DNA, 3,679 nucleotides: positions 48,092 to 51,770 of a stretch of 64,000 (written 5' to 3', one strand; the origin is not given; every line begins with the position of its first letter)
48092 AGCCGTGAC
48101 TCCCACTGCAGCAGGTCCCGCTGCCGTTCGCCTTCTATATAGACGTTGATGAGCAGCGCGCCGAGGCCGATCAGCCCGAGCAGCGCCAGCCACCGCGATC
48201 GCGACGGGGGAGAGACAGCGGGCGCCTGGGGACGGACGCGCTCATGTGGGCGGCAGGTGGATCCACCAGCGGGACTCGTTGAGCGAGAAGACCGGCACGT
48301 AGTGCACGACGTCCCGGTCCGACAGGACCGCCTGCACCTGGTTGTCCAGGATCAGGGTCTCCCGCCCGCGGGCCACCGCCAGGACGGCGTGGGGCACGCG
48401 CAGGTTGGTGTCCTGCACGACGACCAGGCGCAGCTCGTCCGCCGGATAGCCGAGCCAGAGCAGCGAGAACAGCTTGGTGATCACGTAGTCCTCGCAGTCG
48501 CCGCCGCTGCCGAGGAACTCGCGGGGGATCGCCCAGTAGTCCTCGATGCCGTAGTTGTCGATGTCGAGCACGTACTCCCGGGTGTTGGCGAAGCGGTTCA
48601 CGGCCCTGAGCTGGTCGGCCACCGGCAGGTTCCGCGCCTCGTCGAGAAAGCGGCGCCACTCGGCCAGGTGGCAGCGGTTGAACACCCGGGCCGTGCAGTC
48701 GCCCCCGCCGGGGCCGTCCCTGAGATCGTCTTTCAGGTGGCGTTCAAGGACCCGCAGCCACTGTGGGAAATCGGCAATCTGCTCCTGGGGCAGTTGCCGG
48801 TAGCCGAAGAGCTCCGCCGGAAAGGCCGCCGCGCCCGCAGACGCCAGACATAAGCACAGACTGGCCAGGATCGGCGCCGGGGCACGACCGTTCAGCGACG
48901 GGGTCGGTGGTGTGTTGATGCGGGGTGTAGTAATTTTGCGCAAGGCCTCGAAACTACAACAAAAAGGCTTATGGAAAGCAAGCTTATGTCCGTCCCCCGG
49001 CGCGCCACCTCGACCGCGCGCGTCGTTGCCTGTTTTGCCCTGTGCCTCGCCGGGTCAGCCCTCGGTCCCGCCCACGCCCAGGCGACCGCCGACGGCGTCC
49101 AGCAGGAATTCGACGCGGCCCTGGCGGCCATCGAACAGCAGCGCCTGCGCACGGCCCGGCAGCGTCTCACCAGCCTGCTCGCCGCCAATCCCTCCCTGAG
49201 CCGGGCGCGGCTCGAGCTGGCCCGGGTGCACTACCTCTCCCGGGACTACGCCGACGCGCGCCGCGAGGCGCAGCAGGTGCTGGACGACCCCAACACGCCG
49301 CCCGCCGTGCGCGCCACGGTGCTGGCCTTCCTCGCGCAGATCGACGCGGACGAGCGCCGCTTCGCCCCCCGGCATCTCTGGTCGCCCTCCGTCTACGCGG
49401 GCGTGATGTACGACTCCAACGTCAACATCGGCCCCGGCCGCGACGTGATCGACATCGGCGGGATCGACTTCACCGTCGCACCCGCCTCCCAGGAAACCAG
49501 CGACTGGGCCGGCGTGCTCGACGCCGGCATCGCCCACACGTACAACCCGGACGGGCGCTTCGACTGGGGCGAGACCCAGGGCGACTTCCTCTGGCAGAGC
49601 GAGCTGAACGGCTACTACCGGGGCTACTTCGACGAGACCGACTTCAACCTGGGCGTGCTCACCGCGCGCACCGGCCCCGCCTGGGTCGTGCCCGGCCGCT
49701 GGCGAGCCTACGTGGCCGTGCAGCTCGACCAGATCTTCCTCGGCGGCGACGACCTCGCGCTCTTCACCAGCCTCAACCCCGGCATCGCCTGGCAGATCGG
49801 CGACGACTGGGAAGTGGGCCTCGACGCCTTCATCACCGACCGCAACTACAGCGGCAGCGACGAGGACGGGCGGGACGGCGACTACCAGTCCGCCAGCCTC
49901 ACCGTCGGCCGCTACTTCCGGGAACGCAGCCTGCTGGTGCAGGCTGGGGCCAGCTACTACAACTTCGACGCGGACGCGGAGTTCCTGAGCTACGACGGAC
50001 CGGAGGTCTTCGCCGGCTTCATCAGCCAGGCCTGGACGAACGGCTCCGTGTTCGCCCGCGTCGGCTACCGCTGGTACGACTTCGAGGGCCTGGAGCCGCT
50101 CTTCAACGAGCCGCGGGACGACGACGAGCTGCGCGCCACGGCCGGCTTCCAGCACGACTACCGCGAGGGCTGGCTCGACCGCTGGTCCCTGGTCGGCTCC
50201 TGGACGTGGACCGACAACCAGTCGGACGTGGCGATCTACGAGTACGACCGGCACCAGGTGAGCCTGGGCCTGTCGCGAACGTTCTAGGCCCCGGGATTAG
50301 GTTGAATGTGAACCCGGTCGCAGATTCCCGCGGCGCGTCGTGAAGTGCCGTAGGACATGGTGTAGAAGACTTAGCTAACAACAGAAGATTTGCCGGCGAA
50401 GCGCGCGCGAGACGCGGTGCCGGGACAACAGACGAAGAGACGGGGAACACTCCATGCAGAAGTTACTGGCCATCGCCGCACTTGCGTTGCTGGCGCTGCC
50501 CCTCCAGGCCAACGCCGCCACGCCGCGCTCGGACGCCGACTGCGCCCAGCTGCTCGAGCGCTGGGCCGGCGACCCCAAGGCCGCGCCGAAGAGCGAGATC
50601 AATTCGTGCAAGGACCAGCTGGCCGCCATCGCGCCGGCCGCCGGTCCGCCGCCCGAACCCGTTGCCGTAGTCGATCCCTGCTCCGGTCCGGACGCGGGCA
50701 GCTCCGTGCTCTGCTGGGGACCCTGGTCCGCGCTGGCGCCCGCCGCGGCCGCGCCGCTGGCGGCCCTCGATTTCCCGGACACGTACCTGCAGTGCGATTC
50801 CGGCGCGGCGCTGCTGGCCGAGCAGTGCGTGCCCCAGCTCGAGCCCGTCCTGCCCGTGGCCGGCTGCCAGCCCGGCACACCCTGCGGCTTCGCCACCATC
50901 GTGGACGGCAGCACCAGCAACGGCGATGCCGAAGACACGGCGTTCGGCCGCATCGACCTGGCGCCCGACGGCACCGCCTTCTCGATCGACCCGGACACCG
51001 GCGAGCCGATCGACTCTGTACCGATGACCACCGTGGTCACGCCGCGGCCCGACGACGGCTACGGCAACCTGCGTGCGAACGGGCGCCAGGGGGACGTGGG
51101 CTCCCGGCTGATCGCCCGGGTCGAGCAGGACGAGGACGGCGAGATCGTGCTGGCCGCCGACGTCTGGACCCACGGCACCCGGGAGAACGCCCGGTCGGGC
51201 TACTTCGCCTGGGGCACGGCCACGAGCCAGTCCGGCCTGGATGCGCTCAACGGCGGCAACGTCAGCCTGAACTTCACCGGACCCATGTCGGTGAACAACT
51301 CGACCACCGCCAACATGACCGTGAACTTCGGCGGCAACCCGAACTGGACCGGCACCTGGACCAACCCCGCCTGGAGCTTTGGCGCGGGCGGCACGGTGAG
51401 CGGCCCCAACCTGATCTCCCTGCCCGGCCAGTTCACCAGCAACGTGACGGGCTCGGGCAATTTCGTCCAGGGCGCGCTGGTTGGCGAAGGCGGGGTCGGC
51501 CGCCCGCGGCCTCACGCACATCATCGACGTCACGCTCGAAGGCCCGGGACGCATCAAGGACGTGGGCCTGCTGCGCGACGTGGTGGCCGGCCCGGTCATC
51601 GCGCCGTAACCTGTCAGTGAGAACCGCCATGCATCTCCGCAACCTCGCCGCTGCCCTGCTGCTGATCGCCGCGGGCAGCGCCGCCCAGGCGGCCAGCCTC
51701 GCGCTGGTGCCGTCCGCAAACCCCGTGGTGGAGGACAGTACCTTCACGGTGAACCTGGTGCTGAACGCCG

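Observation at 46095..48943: LapG-like periplasmic cysteine protease translationally coupled to a transmembrane protein with a catalytically degenerate HD-GYP domain (possible LapD analogue)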

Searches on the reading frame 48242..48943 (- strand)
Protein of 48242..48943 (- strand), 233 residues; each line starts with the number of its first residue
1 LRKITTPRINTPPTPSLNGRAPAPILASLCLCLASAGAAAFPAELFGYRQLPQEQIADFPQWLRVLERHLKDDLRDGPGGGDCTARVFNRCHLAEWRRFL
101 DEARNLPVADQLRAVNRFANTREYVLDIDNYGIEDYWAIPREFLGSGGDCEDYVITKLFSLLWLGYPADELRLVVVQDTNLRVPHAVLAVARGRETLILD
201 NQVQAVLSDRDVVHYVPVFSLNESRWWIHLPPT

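Call 6: search_protein_families(library=pfam, proteins=[window:48242-48943:-], max_evalue=0.01)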
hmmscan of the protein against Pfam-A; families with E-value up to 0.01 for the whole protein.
window:48242-48943:- (233 aa): 1 family
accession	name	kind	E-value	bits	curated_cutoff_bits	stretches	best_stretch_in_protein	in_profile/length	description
PF06035.17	Peptidase_C93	-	3.1e-19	69.8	27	1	109-230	39-157/162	Bacterial transglutaminase-like cysteine proteinase BTLCP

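Call 7: search_protein_families(library=ncbifam, proteins=[window:48242-48943:-], max_evalue=0.01)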
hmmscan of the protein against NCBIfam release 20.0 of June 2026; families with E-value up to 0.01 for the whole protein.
window:48242-48943:- (233 aa): 1 family
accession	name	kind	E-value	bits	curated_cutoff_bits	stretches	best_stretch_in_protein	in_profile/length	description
NF045674.1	CystProtLapG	equivalog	4.1e-24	85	320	1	90-228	45-187/221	cysteine protease LapG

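Call 18: search_solved_structures(query=window:48242-48943:-, max_evalue=0.01, show_alignments=3)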
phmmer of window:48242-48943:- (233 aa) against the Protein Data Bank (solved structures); distinct sequences matched with E-value up to 0.01: 2.
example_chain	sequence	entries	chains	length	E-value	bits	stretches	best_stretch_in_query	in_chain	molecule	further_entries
4fgo_A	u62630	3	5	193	1.7e-19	73.3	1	91-228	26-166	Periplasmic protein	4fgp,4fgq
4u65_E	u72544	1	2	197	1.4e-16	63.8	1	93-224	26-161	Putative cystine protease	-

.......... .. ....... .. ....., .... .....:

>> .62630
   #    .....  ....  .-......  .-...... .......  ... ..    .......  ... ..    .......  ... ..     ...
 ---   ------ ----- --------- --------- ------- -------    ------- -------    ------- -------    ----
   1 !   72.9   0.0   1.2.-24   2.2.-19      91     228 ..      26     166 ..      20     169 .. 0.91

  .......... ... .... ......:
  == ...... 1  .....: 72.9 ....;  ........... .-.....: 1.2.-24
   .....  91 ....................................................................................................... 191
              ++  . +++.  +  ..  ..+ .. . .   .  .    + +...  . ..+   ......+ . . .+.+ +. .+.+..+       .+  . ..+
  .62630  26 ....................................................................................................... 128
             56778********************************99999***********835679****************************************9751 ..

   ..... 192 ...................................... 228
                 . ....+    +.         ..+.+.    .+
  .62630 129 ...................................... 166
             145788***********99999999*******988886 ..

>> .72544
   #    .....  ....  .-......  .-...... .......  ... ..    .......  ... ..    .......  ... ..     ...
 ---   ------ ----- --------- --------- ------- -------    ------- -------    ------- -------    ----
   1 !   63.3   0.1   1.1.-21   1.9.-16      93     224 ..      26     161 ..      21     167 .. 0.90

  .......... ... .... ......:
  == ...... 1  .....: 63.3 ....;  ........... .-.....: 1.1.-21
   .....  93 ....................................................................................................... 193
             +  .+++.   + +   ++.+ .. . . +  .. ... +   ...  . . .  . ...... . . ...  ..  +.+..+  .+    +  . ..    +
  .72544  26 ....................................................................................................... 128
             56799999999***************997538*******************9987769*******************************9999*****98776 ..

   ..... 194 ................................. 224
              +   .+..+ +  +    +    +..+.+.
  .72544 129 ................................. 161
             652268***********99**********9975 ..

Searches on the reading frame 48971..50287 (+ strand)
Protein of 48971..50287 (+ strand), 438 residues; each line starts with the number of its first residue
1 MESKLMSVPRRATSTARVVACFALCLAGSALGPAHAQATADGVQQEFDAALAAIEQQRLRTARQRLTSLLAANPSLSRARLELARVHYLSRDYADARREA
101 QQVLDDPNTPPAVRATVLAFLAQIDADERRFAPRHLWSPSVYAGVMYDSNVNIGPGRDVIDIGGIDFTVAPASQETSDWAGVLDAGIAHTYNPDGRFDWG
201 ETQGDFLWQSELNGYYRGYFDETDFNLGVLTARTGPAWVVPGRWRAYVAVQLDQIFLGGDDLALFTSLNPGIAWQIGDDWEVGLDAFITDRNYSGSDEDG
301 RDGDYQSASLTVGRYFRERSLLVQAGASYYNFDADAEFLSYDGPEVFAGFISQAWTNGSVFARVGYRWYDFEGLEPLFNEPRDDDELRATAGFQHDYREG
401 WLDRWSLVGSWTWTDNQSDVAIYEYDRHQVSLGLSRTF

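Call 6: search_protein_families(library=pfam, proteins=[window:48971-50287:+], max_evalue=0.01)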
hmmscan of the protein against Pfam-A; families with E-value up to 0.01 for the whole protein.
window:48971-50287:+ (438 aa): 7 families
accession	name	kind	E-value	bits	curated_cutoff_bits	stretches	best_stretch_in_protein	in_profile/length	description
PF11059.14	DUF2860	-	1.1e-11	44.9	22.9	1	294-434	152-291/294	Protein of unknown function (DUF2860)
PF04575.19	SlipAM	-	3.9e-07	30.3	22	1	245-438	97-288/288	Surface lipoprotein assembly modifier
PF13432.12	TPR_16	-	6.3e-07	30.2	32.7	1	47-104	1-57/65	Tetratricopeptide repeat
PF14559.12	TPR_19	-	1.8e-06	28.6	25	1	53-114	1-62/68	Tetratricopeptide repeat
PF20225.4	DUF6584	-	8.2e-06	26.4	27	1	53-98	13-58/171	Family of unknown function (DUF6584)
PF25060.1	ARM_TT21_2nd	-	3.9e-05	23.7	27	1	55-110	200-255/270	Tetratricopeptide repeat protein 21 second ARM domain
PF24575.1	TPR_Slam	-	0.0019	19.1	35.2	1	41-98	45-102/104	Surface lipoprotein assembly modifier, N-terminal TPR repeats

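Call 7: search_protein_families(library=ncbifam, proteins=[window:48971-50287:+], max_evalue=0.01)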
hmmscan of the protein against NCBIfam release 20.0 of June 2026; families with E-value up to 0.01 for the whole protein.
window:48971-50287:+ (438 aa): 3 families
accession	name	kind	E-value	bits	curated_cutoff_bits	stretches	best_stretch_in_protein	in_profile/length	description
TIGR02521.1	type_IV_pilW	equivalog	1.3e-05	24.9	154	1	49-104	141-196/234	type IV pilus biogenesis/stability protein PilW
TIGR03302.1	OM_YfiO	subfamily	0.00017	21.1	81.4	1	18-102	6-95/239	outer membrane protein assembly factor BamD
TIGR02917.1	PEP_TPR_lipo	equivalog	0.00034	18.6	312.2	1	38-112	222-297/899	XrtA/PEP-CTERM system TPR-repeat protein PrsT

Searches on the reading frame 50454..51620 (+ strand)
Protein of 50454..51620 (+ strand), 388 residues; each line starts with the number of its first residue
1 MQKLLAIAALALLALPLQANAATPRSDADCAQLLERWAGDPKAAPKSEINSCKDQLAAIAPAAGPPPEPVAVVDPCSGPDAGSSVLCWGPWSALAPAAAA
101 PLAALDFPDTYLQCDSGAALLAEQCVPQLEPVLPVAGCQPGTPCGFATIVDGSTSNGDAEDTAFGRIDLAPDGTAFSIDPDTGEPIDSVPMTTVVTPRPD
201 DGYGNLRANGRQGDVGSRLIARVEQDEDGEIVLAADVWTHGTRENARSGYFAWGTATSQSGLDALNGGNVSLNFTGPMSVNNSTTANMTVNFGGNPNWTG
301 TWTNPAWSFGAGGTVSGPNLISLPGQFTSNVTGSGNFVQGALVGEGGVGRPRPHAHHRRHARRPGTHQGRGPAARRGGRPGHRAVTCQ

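Call 6: search_protein_families(library=pfam, proteins=[window:50454-51620:+], max_evalue=0.01)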
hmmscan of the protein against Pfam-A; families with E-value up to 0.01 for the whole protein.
window:50454-51620:+ (388 aa): 0 families

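Call 7: search_protein_families(library=ncbifam, proteins=[window:50454-51620:+], max_evalue=0.01)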
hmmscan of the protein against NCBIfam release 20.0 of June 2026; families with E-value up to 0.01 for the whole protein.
window:50454-51620:+ (388 aa): 0 families
